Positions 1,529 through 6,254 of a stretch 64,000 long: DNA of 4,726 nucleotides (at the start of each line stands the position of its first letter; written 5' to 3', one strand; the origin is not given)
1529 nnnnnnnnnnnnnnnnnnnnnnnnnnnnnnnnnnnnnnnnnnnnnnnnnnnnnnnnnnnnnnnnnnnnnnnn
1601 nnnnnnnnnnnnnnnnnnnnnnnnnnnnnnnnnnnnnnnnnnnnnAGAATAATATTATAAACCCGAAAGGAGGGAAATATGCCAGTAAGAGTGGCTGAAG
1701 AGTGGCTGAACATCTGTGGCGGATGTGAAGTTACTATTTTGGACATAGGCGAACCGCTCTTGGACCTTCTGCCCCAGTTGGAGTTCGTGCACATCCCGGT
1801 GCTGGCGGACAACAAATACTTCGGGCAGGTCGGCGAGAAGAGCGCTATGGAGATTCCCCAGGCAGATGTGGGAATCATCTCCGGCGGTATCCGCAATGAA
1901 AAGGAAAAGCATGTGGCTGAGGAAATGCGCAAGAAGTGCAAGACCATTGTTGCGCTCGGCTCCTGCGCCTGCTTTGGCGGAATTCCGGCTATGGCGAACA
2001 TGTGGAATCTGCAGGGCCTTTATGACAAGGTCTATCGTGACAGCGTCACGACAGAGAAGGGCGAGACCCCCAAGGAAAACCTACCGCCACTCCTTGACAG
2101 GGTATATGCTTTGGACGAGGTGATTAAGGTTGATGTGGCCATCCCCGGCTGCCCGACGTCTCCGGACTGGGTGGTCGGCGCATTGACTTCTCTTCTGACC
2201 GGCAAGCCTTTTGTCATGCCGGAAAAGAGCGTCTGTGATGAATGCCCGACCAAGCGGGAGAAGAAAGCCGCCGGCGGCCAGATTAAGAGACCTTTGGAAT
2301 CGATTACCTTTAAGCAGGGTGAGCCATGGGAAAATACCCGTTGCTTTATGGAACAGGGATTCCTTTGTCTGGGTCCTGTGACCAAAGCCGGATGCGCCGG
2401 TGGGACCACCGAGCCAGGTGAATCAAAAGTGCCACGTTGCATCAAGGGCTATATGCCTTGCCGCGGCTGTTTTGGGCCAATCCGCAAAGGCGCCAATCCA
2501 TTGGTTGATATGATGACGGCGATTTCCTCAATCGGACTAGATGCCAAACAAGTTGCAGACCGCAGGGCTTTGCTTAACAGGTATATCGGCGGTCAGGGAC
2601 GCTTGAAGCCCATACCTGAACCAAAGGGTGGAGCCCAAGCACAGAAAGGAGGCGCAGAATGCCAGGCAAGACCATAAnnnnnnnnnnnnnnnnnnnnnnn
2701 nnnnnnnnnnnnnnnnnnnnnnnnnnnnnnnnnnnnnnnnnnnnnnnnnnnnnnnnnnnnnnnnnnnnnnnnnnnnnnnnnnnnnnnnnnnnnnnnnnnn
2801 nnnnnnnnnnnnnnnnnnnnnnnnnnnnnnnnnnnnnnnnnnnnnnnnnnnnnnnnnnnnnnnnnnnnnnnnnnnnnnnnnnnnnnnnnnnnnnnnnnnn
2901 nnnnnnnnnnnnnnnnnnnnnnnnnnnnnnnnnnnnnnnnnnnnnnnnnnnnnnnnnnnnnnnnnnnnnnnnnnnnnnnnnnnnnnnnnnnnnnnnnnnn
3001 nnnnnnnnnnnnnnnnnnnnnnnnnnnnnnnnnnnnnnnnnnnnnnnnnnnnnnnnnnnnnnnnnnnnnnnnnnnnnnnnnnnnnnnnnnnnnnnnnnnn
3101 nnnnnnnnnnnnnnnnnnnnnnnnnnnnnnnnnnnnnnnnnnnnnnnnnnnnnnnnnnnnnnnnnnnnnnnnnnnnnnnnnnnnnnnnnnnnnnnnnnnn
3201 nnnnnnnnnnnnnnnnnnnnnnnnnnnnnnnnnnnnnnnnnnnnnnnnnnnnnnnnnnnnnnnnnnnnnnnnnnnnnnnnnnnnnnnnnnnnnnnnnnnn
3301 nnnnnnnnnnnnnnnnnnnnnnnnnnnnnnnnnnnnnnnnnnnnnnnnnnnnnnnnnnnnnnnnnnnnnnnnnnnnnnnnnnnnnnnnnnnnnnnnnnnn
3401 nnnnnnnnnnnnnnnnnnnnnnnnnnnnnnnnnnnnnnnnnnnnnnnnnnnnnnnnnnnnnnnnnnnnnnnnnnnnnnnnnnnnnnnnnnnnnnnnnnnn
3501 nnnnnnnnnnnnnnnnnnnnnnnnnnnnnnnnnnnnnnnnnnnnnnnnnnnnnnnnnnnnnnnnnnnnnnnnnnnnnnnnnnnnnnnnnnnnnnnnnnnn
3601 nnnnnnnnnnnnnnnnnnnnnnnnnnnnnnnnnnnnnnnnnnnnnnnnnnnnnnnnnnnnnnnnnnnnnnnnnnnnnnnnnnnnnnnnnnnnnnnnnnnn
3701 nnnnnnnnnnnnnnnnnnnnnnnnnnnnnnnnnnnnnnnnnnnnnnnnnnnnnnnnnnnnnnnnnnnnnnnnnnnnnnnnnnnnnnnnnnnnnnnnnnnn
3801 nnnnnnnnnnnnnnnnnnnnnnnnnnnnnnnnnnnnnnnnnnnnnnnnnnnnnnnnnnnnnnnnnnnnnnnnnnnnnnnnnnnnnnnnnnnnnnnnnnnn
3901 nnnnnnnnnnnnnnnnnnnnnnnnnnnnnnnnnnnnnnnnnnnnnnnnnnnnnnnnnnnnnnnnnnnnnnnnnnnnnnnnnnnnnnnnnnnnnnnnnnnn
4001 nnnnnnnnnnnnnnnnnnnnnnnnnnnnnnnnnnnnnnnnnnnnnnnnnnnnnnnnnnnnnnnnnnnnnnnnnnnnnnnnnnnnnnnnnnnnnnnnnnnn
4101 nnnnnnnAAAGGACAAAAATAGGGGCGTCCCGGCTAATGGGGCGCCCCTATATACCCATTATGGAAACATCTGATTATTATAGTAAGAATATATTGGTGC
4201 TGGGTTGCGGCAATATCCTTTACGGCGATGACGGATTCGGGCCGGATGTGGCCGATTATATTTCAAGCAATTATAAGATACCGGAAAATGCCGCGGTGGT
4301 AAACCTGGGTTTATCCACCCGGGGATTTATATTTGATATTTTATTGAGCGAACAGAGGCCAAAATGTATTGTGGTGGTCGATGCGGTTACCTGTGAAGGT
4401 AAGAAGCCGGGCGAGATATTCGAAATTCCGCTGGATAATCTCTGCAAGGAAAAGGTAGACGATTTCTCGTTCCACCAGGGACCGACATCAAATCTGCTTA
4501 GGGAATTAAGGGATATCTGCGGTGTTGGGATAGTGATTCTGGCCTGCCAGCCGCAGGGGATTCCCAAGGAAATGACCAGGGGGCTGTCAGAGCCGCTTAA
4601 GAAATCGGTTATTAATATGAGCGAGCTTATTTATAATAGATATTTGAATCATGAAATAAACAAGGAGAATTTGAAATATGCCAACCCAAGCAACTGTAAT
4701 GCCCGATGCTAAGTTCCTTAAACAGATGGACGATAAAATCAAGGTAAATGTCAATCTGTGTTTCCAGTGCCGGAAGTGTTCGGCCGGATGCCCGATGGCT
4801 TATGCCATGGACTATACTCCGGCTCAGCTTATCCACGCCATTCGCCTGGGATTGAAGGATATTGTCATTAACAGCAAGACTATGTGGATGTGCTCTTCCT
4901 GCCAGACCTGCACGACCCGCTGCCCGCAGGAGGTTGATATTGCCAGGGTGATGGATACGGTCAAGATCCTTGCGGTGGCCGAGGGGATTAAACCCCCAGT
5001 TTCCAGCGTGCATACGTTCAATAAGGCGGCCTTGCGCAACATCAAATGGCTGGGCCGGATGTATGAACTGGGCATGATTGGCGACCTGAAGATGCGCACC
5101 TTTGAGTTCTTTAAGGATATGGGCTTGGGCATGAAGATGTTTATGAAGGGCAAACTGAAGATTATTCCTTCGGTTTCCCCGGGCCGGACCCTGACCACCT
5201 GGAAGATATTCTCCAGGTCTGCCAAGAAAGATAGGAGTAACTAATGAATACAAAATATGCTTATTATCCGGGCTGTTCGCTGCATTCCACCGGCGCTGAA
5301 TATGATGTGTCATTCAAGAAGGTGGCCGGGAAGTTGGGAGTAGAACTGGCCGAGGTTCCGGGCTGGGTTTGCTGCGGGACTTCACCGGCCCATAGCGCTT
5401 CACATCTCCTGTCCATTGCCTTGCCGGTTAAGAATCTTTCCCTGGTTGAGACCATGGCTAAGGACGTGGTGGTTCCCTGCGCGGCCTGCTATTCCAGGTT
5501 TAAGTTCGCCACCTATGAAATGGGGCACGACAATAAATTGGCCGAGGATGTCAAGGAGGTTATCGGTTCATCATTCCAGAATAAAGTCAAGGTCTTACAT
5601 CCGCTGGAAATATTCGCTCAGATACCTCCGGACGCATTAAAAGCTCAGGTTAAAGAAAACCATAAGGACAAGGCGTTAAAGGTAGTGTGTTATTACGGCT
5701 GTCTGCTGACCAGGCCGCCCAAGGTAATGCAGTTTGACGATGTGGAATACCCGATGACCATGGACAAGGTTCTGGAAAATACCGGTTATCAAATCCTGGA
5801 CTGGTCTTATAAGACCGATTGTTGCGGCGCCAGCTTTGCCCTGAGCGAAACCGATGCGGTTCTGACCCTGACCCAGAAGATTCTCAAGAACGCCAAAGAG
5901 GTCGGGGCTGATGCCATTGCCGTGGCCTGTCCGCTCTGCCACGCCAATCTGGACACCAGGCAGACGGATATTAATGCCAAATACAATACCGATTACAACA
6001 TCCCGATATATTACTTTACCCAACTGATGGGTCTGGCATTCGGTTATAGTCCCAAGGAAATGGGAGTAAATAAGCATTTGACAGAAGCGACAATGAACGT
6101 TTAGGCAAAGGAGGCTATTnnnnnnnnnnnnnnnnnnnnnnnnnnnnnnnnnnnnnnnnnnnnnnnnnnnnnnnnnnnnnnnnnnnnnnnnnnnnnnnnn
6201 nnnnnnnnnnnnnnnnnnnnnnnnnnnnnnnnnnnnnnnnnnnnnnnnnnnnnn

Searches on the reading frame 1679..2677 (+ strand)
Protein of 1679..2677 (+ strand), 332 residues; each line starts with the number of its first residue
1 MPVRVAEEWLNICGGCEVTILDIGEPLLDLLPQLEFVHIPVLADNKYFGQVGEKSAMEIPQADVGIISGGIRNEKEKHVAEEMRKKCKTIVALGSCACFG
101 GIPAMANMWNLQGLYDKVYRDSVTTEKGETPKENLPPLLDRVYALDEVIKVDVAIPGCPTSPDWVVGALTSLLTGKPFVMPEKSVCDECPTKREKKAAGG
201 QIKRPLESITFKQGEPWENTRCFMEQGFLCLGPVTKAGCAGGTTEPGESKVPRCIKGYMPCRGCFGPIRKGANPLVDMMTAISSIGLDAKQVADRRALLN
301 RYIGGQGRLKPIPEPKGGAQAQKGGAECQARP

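Call 29: search_protein_families(library=pfam, proteins=[window:1679-2677:+])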
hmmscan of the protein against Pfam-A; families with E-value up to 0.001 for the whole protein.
window:1679-2677:+ (332 aa): 1 family
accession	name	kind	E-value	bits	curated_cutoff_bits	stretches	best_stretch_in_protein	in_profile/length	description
PF01058.29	Oxidored_q6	-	1.5e-31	109.2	27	1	13-171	1-127/128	NADH ubiquinone oxidoreductase, 20 Kd subunit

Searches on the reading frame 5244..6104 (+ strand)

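Call 71: search_protein_families(library=pfam, proteins=[window:5244-6104:+])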
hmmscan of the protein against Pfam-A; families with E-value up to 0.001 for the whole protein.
window:5244-6104:+ (286 aa): 1 family
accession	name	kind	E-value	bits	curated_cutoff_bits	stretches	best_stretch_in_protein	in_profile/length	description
PF02754.22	CCG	-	2e-22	79.5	20.6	2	147-237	1-85/85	Cysteine-rich domain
